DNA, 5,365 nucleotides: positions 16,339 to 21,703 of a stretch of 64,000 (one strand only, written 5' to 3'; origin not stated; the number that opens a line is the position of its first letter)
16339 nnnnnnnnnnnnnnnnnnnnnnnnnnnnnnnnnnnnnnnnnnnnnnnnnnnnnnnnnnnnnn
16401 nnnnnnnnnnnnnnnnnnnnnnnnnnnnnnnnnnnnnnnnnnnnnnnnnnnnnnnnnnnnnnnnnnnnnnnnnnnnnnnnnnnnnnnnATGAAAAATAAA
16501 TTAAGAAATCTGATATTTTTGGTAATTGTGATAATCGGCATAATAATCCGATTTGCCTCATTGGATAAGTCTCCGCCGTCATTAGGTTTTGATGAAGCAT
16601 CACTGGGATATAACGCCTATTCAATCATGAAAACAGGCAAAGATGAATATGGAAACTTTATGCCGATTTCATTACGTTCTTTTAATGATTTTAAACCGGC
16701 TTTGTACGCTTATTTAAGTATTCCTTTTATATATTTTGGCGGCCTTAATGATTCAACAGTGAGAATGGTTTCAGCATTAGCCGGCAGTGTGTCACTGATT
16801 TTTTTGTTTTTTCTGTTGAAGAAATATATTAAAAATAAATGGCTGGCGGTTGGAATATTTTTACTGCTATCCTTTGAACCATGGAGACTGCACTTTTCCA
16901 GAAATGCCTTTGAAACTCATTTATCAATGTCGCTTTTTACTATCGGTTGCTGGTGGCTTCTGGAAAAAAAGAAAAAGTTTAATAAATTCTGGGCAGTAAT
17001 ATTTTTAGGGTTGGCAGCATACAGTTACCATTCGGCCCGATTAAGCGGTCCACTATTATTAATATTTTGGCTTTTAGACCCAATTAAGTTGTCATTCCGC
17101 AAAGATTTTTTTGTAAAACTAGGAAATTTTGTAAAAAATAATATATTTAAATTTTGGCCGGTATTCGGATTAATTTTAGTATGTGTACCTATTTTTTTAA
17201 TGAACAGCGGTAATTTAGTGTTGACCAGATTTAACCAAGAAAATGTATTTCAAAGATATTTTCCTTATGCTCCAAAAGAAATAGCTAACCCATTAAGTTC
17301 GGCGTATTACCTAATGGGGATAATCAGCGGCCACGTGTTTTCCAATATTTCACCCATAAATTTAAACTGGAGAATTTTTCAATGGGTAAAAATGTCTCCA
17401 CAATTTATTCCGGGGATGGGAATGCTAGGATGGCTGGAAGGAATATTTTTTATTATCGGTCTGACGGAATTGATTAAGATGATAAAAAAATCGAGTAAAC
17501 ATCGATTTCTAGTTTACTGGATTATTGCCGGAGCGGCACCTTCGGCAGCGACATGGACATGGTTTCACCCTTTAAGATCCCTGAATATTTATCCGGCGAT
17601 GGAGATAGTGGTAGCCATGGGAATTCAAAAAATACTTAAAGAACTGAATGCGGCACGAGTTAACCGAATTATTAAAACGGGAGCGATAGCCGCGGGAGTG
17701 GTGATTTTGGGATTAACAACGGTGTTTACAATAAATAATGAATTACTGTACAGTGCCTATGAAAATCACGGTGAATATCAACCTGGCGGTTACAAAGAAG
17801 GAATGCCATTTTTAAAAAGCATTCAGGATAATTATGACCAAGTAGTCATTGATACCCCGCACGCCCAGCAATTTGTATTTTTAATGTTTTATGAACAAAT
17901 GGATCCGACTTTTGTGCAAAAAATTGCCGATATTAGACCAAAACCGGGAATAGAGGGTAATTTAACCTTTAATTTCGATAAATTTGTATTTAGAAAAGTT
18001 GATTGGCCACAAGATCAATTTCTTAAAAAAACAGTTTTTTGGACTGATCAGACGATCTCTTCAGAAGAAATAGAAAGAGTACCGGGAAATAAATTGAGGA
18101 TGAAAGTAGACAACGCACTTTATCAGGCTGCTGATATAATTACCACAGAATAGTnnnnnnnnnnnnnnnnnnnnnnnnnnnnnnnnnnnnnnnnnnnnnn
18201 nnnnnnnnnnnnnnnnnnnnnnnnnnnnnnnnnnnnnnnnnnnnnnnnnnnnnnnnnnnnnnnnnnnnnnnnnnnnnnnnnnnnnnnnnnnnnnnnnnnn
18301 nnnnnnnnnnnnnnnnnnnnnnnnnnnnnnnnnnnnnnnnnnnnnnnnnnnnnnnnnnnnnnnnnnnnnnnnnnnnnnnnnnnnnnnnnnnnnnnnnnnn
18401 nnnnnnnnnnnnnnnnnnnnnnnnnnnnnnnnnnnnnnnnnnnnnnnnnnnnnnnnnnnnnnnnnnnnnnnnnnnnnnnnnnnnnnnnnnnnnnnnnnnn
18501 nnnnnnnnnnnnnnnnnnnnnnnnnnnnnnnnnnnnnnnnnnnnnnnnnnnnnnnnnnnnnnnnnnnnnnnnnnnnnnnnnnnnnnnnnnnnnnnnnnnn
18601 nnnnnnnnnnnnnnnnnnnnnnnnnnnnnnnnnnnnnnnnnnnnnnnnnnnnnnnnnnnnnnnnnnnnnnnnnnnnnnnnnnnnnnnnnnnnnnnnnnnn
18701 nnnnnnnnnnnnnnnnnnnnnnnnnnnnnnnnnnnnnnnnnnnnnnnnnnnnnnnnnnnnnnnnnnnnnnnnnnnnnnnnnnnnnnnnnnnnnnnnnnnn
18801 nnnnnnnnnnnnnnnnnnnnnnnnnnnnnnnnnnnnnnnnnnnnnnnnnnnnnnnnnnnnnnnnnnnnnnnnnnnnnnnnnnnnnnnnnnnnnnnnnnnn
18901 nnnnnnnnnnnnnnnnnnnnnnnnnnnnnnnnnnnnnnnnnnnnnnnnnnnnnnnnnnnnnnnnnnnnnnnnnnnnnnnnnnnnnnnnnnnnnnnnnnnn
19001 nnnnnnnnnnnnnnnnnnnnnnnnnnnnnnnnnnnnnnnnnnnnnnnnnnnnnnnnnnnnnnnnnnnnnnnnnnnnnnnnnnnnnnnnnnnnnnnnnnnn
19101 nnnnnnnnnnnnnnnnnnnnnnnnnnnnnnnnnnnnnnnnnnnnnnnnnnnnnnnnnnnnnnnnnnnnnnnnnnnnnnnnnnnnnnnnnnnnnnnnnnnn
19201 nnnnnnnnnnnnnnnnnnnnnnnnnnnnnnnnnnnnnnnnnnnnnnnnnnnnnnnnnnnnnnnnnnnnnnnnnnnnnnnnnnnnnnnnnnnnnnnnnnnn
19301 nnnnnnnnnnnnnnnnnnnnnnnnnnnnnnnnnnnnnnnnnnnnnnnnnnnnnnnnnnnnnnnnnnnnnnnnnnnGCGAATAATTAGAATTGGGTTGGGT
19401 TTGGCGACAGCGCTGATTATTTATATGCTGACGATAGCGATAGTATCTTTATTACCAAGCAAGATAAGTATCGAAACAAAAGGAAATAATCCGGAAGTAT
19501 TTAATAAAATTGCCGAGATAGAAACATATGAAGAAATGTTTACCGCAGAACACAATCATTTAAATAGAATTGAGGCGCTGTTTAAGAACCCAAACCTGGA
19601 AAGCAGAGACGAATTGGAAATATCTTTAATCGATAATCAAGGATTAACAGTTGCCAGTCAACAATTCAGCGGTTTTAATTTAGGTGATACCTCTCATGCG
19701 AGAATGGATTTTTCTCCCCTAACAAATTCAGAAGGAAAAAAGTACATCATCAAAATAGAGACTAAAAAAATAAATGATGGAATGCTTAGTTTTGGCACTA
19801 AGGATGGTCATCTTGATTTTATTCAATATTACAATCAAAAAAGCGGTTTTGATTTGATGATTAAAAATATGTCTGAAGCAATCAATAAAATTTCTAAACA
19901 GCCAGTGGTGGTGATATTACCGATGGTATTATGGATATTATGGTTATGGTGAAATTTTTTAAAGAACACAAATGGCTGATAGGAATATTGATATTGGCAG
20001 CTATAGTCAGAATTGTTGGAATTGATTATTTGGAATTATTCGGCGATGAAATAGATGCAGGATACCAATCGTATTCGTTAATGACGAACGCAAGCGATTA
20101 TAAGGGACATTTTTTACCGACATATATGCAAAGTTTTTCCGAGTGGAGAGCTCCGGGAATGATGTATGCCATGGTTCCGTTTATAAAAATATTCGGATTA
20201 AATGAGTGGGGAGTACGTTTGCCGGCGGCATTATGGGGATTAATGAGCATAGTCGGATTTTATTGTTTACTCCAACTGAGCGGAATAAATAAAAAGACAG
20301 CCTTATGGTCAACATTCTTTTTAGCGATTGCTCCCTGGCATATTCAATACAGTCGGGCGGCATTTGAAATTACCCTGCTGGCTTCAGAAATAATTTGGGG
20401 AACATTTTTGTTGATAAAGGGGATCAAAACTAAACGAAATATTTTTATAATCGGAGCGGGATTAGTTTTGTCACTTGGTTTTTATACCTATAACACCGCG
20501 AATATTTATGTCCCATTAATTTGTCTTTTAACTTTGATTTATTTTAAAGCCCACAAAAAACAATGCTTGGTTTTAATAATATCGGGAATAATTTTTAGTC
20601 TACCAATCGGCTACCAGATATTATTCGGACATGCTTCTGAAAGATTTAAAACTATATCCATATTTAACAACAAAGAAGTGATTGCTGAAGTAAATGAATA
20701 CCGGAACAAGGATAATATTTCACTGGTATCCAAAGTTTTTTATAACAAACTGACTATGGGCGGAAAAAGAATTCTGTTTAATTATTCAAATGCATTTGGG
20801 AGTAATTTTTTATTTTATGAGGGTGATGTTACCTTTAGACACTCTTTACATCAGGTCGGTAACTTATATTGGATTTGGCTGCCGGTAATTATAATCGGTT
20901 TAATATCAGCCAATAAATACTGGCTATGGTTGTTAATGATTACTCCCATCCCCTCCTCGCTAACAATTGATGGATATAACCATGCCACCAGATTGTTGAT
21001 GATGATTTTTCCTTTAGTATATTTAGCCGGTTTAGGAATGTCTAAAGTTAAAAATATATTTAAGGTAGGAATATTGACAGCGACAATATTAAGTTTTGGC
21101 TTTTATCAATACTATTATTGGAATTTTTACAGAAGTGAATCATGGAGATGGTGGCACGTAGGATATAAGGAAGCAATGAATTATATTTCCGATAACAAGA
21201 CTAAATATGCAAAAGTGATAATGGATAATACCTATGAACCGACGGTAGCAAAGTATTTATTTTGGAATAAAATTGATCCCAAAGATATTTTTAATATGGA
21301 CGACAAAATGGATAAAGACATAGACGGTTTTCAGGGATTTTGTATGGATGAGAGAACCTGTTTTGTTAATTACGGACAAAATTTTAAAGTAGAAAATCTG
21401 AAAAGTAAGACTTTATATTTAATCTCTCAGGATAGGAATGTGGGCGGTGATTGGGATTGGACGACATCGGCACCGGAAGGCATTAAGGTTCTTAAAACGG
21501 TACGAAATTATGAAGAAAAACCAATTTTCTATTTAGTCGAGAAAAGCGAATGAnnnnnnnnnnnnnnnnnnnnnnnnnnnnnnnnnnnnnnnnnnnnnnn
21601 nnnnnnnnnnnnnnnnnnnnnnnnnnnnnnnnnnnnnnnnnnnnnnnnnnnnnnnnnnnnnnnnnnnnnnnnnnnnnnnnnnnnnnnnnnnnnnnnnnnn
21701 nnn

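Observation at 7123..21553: Divergently arranged array of six GT39/PMT-like paralogs sharing a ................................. loop and a conserved C-terminal soluble domain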

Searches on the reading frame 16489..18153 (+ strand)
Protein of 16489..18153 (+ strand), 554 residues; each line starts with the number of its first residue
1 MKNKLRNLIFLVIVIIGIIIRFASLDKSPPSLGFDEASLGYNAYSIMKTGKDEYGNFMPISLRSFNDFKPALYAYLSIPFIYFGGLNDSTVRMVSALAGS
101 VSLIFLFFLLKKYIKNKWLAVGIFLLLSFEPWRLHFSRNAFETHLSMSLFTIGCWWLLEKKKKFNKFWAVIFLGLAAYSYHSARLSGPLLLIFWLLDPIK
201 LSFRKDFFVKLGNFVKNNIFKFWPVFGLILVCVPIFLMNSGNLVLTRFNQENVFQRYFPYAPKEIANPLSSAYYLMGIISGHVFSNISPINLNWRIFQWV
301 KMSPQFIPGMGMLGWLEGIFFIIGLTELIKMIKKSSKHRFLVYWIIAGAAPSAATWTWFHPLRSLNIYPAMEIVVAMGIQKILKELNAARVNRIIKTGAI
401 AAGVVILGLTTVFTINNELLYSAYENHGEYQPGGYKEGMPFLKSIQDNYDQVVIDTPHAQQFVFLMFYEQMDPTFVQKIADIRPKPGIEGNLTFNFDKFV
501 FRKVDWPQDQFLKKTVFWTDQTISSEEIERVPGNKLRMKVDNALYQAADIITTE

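Call 3: search_protein_families(library=pfam, proteins=[window:16489-18153:+], max_evalue=0.01)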
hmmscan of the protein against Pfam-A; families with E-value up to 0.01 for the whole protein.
window:16489-18153:+ (554 aa): 3 families
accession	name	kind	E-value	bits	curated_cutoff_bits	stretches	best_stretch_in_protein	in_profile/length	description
PF02366.24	PMT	-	1.9e-06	28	22.7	1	13-238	3-233/245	Dolichyl-phosphate-mannose-protein mannosyltransferase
PF13231.12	PMT_2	-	3.3e-06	27.8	26.1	1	70-206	3-141/160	Dolichyl-phosphate-mannose-protein mannosyltransferase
PF24124.1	YphA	-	0.0013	18.9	28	1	103-208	13-109/198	YphA-like integral membrane protein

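Call 7: search_protein_families(library=ncbifam, proteins=[window:16489-18153:+], max_evalue=0.01)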
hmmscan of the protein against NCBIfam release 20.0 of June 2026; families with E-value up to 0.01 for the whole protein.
window:16489-18153:+ (554 aa): 0 families

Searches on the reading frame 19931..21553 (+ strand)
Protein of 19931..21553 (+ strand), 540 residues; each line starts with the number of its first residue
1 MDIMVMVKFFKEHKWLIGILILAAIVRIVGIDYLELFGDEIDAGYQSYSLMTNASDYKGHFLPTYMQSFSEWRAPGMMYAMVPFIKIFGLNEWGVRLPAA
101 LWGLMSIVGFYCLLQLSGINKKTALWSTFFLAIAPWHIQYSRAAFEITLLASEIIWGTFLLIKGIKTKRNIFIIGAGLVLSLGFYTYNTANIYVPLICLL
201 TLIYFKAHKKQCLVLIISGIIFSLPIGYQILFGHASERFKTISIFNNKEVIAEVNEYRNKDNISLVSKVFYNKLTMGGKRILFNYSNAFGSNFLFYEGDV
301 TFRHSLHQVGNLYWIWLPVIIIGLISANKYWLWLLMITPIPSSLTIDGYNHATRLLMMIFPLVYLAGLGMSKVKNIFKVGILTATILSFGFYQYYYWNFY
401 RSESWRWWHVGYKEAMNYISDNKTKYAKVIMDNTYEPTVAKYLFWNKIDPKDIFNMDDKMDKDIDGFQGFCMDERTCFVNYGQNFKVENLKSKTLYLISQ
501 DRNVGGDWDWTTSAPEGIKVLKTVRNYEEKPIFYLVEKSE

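Call 3: search_protein_families(library=pfam, proteins=[window:19931-21553:+], max_evalue=0.01)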
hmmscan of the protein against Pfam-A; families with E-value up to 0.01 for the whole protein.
window:19931-21553:+ (540 aa): 1 family
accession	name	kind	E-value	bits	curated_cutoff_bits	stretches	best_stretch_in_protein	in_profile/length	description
PF13231.12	PMT_2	-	6e-10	40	26.1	1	74-223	3-155/160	Dolichyl-phosphate-mannose-protein mannosyltransferase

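Call 7: search_protein_families(library=ncbifam, proteins=[window:19931-21553:+], max_evalue=0.01)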
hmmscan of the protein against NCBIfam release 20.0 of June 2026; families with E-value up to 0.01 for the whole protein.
window:19931-21553:+ (540 aa): 1 family
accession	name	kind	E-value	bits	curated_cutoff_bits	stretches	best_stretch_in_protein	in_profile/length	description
TIGR03663.1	TIGR03663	subfamily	4.9e-10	39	126.25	1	17-210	5-184/435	flippase activity-associated protein Agl23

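Call 35: search_solved_structures(query=window:19931-21553:+, max_evalue=10, show_alignments=2)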
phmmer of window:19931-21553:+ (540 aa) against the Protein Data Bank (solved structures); distinct sequences matched with E-value up to 10: 0.
